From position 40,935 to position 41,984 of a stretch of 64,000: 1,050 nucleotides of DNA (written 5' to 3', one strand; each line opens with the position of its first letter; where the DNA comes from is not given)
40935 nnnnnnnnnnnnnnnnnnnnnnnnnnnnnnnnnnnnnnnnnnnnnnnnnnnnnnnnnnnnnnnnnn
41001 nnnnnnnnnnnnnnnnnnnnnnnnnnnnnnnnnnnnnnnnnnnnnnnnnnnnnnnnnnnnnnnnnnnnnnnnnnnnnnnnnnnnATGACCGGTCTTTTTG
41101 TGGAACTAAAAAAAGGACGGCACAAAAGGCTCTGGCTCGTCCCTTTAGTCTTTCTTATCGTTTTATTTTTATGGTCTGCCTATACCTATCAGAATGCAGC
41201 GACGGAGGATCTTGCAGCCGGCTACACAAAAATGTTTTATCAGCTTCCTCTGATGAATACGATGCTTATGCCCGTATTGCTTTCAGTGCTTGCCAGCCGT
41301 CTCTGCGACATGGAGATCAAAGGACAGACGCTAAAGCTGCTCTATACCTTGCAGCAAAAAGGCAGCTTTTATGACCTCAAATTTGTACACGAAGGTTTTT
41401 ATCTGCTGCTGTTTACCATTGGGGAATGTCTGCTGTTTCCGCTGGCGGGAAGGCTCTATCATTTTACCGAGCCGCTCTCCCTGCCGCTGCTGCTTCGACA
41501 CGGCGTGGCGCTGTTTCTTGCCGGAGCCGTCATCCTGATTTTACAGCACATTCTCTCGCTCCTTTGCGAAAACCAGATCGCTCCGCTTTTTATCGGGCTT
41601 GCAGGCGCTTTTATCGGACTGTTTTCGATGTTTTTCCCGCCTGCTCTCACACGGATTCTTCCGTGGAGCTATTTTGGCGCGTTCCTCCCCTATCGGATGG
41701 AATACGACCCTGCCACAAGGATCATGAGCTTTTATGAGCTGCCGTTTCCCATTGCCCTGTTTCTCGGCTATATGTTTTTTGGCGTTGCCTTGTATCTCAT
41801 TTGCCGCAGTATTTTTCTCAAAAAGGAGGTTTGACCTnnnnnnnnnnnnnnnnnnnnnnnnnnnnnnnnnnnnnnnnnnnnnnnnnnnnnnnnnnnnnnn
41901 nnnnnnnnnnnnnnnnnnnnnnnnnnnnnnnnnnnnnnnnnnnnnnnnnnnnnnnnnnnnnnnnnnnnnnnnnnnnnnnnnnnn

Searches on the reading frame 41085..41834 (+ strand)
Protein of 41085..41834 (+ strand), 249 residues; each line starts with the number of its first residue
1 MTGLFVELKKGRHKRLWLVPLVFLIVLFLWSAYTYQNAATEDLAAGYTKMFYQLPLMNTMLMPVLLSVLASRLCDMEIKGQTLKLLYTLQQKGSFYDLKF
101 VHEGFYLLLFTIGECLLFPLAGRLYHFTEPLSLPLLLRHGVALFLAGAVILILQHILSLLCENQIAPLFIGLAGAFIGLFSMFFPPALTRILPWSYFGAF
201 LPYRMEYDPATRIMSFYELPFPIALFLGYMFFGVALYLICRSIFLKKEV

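Call 54: search_protein_families(library=pfam, proteins=[window:41085-41834:+], max_evalue=0.001)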
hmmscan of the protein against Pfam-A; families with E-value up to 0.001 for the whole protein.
window:41085-41834:+ (249 aa): 1 family
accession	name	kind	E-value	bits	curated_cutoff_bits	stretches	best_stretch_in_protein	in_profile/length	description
PF12730.13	ABC2_membrane_4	-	3e-12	47.3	27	1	6-178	4-179/179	ABC-2 family transporter protein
